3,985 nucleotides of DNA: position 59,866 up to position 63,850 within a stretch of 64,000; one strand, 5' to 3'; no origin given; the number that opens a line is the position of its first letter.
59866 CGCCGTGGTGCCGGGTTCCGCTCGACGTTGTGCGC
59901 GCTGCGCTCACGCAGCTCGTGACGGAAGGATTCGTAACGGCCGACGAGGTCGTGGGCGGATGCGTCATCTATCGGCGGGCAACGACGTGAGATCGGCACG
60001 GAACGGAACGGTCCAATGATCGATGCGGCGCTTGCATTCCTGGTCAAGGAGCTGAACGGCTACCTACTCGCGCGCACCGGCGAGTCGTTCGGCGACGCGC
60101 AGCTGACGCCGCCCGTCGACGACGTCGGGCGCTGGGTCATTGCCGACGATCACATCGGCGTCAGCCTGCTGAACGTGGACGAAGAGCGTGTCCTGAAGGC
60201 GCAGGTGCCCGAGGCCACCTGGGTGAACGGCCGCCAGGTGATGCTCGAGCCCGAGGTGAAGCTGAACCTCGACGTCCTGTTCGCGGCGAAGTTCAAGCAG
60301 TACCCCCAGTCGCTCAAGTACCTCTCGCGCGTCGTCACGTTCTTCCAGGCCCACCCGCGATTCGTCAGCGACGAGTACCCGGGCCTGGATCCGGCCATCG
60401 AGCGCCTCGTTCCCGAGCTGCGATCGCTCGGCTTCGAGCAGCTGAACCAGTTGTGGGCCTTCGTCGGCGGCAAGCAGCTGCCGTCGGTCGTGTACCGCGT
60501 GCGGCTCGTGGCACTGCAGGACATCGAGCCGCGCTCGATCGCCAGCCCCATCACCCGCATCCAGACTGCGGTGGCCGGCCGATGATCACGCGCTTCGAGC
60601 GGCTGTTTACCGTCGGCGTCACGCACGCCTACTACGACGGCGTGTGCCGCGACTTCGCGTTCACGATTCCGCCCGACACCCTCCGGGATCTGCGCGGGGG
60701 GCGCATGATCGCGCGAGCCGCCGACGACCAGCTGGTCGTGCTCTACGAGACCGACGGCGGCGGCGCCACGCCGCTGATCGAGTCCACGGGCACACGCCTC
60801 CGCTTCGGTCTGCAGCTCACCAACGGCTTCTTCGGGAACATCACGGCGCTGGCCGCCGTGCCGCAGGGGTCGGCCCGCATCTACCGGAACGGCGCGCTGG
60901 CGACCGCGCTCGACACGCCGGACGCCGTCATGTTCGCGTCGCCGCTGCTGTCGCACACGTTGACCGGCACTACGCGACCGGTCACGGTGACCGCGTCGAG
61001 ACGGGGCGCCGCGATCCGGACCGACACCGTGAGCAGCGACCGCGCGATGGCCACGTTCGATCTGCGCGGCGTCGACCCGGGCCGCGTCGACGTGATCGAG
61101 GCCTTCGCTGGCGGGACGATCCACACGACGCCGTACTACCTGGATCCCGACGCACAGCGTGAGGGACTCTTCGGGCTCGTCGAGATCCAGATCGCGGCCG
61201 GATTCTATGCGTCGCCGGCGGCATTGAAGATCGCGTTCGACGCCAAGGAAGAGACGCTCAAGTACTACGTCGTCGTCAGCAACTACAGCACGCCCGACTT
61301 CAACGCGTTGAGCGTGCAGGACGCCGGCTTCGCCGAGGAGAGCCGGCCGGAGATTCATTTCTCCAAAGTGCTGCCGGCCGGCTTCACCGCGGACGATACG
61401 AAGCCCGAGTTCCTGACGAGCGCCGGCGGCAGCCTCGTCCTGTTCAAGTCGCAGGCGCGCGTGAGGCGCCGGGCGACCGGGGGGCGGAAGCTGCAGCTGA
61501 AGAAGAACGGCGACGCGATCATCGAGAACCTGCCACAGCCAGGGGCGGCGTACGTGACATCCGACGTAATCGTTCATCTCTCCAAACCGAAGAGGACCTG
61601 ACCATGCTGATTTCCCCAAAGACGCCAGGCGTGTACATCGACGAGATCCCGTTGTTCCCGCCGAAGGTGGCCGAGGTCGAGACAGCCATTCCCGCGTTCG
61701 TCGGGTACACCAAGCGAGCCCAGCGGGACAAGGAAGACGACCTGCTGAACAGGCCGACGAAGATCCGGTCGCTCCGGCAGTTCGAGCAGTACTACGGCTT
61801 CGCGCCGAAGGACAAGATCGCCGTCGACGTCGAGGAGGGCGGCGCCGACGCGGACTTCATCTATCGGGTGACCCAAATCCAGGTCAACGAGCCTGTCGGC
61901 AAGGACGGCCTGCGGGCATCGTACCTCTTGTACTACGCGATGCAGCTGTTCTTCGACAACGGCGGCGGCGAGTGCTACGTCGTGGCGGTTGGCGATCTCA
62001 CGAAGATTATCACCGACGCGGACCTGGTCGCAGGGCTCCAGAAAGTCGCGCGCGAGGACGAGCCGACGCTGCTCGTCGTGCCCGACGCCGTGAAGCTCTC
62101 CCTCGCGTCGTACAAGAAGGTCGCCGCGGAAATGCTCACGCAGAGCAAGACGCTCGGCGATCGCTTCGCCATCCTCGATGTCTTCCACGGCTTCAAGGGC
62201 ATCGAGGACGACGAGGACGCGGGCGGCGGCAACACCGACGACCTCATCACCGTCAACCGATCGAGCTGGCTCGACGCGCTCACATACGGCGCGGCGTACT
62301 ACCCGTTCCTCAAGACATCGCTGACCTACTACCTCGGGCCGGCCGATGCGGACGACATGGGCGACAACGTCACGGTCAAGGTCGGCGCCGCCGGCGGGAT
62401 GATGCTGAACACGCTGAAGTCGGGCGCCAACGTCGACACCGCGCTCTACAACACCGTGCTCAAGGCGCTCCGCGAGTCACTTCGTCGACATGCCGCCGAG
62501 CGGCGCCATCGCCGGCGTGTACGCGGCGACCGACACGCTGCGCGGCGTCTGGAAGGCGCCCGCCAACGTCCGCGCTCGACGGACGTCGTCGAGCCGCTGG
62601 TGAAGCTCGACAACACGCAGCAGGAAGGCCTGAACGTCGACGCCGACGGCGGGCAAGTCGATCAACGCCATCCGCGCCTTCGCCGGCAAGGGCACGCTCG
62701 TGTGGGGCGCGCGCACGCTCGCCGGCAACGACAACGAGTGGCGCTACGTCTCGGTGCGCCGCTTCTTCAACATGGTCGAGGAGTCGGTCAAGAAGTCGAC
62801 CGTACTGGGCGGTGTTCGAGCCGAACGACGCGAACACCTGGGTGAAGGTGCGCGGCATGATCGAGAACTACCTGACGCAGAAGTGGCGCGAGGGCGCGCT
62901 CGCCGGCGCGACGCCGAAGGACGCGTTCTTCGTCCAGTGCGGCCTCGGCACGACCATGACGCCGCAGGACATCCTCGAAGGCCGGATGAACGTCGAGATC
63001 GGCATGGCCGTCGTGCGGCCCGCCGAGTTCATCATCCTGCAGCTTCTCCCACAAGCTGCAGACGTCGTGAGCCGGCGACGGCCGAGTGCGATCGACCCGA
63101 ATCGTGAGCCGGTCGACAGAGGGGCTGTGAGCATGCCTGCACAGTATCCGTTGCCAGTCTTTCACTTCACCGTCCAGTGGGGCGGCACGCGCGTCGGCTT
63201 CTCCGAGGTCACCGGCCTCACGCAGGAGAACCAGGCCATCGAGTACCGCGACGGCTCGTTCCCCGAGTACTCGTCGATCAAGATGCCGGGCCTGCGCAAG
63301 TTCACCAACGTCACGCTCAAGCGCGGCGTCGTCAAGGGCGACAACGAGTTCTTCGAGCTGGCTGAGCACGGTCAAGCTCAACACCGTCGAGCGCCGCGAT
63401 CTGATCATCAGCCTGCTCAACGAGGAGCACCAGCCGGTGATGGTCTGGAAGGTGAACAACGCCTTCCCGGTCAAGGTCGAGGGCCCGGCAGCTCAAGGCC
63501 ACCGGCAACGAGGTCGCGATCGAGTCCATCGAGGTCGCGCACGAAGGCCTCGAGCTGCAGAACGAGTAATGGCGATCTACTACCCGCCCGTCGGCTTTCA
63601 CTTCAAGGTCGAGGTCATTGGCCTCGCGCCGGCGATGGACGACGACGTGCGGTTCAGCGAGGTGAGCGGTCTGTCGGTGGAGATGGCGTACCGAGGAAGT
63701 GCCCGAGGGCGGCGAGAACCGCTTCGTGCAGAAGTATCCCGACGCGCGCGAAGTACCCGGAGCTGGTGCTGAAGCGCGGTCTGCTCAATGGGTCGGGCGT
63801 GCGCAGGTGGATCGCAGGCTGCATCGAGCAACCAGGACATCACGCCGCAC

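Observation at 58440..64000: Start of a contractile-injection-system (eCIS/tailocin-like) locus with its own sigma-54 activator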

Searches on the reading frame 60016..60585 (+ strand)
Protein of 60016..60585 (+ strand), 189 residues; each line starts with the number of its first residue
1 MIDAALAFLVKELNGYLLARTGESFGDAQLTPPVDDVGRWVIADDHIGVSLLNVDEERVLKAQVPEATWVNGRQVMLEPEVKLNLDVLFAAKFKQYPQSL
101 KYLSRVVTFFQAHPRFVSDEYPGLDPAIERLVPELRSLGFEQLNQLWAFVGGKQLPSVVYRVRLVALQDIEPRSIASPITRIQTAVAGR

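Call 5: search_protein_families(library=pfam, max_evalue=0.01, proteins=[window:60016-60585:+])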
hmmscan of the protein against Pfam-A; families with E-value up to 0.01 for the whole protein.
window:60016-60585:+ (189 aa): 1 family
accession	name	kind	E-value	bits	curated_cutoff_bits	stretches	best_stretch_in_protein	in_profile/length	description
PF14065.11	Pvc16_N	-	1.1e-27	97.4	27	1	7-180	4-179/180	Pvc16 N-terminal domain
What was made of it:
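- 60016..60585 (+): Cap (tube and sheath terminator). This is the short one-domain form, like Alg16A and All3327. Pfam Pvc16_N 1.1e-27 (call 5).
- Checked: The Pvc16_N/DUF4255 gene is at 60016-60585 (1.1e-27, call 5).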

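Call 6: find_encoding_contigs(protein=window:60016-60582:+, flank=10000, max_places=6)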
Protein window:60016-60582:+ (189 aa): 1 contig read that carries it; 1 place shown.
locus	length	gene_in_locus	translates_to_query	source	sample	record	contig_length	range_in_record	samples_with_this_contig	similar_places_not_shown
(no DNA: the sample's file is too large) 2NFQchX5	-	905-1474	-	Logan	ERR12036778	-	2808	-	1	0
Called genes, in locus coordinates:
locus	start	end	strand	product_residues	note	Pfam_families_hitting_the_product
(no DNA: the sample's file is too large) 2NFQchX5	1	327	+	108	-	?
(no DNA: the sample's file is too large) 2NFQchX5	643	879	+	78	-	-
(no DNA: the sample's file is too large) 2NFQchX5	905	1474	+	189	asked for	PF14065:Pvc16_N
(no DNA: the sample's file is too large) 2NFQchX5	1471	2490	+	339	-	-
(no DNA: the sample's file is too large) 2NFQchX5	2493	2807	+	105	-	?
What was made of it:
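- Tried and rejected: An exact-protein look-up returned only a 2.8-kb Logan contig without DNA (call 6).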

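Call 34: search_solved_structures(query=window:60016-60582:+, max_evalue=1)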
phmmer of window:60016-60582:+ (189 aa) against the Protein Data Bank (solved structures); distinct sequences matched with E-value up to 1: 4.
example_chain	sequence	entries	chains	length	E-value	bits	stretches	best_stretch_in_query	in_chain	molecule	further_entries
7b5i_AA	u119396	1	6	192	2.2e-26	95.9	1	44-182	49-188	All3327 protein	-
9r9n_B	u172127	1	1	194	3.7e-13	52.8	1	29-166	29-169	DUF4255 domain-containing protein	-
7adz_0A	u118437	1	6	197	4.3e-12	49.3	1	46-177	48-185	cap protein (Algo1)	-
9wt1_A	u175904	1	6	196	1.6e-11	47.5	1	46-177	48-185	Pvc16 N-terminal domain-containing protein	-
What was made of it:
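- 60016..60585 (+): PDB sequence matches: 7b5i_AA All3327 at 2.2e-26 and 7adz_0A AlgoCIS cap at 4.3e-12 (call 34).
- On Contractile injection system of the eCIS/Afp-PVC superfamily (clade I, AlgoCIS-like Ib): PDB caps 7b5i_AA at 2.2e-26 and 7adz_0A at 4.3e-12 (call 34).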

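Call 62: search_protein_families(library=ncbifam, max_evalue=0.001, proteins=[window:60016-60585:+])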
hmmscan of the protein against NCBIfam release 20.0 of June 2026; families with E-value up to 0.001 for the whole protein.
window:60016-60585:+ (189 aa): 0 families

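Call 81: search_protein_families(library=phrogs, max_evalue=0.001, proteins=[window:60016-60585:+])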
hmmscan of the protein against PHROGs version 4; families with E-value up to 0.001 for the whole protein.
window:60016-60585:+ (189 aa): 0 families

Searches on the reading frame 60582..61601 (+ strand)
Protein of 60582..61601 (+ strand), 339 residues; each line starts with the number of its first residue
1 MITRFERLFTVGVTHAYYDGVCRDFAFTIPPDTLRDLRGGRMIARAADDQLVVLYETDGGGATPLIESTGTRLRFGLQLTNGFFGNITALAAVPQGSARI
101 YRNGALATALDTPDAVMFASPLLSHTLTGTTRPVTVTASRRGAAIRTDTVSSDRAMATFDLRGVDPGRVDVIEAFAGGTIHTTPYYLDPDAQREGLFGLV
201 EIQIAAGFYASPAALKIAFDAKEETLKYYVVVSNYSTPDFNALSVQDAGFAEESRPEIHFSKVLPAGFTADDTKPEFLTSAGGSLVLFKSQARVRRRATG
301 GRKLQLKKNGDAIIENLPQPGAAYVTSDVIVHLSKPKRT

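Call 5: search_protein_families(library=pfam, max_evalue=0.01, proteins=[window:60582-61601:+])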
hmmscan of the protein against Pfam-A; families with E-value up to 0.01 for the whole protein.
window:60582-61601:+ (339 aa): 0 families

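Call 33: search_solved_structures(query=window:60582-61598:+, max_evalue=10, show_alignments=2)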
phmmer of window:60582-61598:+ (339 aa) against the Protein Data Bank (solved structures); distinct sequences matched with E-value up to 10: 1.
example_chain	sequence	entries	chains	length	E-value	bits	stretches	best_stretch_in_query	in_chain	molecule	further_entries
6tm8_A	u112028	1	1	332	1.7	11.3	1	98-189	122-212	Envelope glycoprotein D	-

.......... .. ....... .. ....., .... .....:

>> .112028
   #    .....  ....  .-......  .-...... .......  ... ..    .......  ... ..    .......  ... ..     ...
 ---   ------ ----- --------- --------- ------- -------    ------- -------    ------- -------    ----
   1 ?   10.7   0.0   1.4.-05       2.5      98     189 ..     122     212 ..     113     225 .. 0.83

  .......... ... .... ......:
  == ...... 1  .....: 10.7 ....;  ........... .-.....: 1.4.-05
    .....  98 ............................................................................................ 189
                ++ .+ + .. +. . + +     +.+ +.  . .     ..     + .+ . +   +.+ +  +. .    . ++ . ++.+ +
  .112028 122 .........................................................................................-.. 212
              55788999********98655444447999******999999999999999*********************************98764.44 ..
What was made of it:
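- Tried and rejected: Only noise came back (call 33).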

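Call 37: search_solved_structures(query=A1, max_evalue=1, show_alignments=1)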
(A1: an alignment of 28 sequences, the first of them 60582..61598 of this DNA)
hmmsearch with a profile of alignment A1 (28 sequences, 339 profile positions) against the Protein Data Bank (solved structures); distinct sequences matched with E-value up to 1: 16.
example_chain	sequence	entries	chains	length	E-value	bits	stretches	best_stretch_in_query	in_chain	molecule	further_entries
7adz_1A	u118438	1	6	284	2.5e-26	95.9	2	2-109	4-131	cap adaptor protein (Algo2)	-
7b5i_AB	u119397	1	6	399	4.5e-26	95.1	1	1-233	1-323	All3326 protein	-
9r9n_C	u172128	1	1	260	1.7e-19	73.5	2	4-92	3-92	SalCis16b - cap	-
8s80_A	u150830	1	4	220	4.2e-05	26.1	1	121-208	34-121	S-layer protein sap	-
6hhu_A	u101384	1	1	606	0.00035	23.1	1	125-207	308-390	S-layer protein sap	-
6qx4_A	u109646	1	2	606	0.00036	23.1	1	126-206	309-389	S-layer protein sap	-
9g93_A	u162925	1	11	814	0.00057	22.4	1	128-207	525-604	S-layer protein sap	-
6xi3_AAA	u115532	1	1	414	0.0015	21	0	112-183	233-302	Large adhesion protein (Lap) involved in biofilm formation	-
7p0e_A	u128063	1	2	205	0.0078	18.7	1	131-183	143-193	Isoform 2 of Filamin-C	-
7ouu_A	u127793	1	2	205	0.039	16.3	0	132-183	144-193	Isoform 2 of Filamin-C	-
7eh9_A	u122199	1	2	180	0.044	16.2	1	113-184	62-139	Basal-body rod modification protein FlgD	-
7bhq_A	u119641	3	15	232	0.046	16.1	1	111-184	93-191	Basal-body rod modification protein FlgD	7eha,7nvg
7ouv_A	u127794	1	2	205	0.048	16.1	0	132-183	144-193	Isoform 2 of Filamin-C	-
3sd2_A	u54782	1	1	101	0.066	15.6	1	115-177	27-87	Putative member of DUF3244 protein family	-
7ptp_A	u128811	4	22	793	0.53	12.6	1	126-193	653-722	Cell surface glycoprotein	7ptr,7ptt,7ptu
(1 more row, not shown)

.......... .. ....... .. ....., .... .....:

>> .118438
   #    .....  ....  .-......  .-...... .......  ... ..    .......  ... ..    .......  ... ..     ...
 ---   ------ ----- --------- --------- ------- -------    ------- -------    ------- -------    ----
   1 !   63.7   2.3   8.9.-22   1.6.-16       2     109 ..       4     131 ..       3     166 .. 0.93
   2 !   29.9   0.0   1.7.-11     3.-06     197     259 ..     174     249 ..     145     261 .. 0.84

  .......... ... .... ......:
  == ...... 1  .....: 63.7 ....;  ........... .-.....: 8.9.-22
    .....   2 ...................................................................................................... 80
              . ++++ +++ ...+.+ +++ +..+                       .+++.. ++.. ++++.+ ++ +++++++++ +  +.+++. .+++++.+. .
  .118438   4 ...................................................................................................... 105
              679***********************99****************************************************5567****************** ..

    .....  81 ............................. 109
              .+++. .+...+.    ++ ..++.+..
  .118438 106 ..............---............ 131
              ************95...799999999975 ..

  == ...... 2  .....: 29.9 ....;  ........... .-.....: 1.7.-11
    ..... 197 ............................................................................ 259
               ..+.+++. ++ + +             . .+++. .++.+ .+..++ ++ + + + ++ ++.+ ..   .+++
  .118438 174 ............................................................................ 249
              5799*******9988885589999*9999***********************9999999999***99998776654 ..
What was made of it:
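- A DUF4255 cap plus cap adaptor is a CIS feature (calls 34, 37).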

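Call 40: search_solved_structures(query=A2, max_evalue=0.01)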
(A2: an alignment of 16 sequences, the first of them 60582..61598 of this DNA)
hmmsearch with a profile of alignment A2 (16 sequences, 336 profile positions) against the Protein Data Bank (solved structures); distinct sequences matched with E-value up to 0.01: 7.
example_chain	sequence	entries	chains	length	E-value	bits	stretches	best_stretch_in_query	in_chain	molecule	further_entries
9r9n_C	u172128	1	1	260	2.2e-09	40.1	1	3-90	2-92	SalCis16b - cap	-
8s80_A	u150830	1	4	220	4.1e-05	26.1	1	126-203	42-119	S-layer protein sap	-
7adz_1A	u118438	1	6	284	5.9e-05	25.6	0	26-103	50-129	cap adaptor protein (Algo2)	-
6hhu_A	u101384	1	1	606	0.00032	23.2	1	126-203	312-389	S-layer protein sap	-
6qx4_A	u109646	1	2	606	0.00036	23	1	126-203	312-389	S-layer protein sap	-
9g93_A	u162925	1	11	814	0.00053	22.5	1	126-203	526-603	S-layer protein sap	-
10ps_A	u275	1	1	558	0.0055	19.1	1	132-212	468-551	Serine-aspartate repeat-containing protein D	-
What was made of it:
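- On Contractile injection system of the eCIS/Afp-PVC superfamily (clade I, AlgoCIS-like Ib): Profile hits to 7adz_1A, 7b5i_AB and 9r9n_C (calls 37, 40).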

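Call 57: predict_structure(protein=window:60582-61598:+)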
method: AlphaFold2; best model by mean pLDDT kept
length: 339 residues; sequences in the alignment: 1
mean_pLDDT: 33.5   pTM: 0.25
mean pLDDT of the five models: 33.5, 27.3, 26.7, 26.6, 24.2
residues with pLDDT >= 90: 0; 70-90: 0; 50-70: 0; < 50: 339
segments of 3 or more residues with pLDDT < 50: 1-339
pLDDT, mean of each block of 10 residues (from residue 1): 24 28 30 32 31 33 34 34 31 29 26 26 28 31 30 32 32 28 33 37 37 37 39 38 36 38 34 39 37 38 42 42 36 33
secondary structure, 60 per line:
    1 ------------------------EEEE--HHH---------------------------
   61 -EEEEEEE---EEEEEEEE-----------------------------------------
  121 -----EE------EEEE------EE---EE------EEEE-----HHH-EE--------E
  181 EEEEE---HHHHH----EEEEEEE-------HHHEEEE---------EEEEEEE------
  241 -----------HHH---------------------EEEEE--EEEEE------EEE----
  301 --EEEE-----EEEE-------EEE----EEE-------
elements in order: E25-28 E62-68 E72-79 E134-137 E157-160 E180-185 H189-193 E198-204 E215-218 E228-234 E276-280 E283-287 E294-296 E303-306 E312-315 E323-325 E330-332
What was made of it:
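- Tried and rejected: The single-sequence model was useless, with pLDDT 33 (call 57).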

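Call 62: search_protein_families(library=ncbifam, max_evalue=0.001, proteins=[window:60582-61601:+])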
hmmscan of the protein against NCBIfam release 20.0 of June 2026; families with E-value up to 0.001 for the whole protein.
window:60582-61601:+ (339 aa): 0 families

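Call 81: search_protein_families(library=phrogs, max_evalue=0.001, proteins=[window:60582-61601:+])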
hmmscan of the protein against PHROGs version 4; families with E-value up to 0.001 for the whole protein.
window:60582-61601:+ (339 aa): 0 families

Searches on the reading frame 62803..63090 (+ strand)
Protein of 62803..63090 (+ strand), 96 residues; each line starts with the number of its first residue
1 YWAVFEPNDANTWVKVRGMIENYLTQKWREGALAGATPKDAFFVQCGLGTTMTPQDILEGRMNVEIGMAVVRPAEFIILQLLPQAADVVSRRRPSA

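Call 5: search_protein_families(library=pfam, max_evalue=0.01, proteins=[window:62803-63090:+])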
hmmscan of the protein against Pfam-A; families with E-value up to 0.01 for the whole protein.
window:62803-63090:+ (96 aa): 1 family
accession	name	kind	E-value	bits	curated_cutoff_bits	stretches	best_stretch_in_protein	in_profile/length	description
PF17482.7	Phage_sheath_1C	-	1.1e-08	35.4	26.9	1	2-80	28-100/104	Phage tail sheath C-terminal domain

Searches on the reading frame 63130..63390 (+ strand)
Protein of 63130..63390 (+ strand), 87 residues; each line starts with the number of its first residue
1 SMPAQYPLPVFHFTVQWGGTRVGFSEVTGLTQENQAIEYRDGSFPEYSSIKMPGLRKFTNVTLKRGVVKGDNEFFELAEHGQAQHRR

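Call 5: search_protein_families(library=pfam, max_evalue=0.01, proteins=[window:63130-63390:+])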
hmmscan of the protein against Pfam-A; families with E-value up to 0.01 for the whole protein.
window:63130-63390:+ (87 aa): 1 family
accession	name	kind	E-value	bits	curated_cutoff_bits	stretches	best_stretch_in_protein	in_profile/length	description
PF06841.18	Phage_T4_gp19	-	6.4e-17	62.1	28.2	1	10-78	2-69/134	T4-like virus tail tube protein gp19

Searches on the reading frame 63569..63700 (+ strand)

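Call 5: search_protein_families(library=pfam, max_evalue=0.01, proteins=[window:63569-63700:+])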
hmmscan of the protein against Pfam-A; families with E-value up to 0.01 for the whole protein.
window:63569-63700:+ (44 aa): 1 family
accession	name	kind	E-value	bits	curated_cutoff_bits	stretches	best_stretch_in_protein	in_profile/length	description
PF06841.18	Phage_T4_gp19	-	0.0029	17.9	28.2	1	9-40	2-28/134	T4-like virus tail tube protein gp19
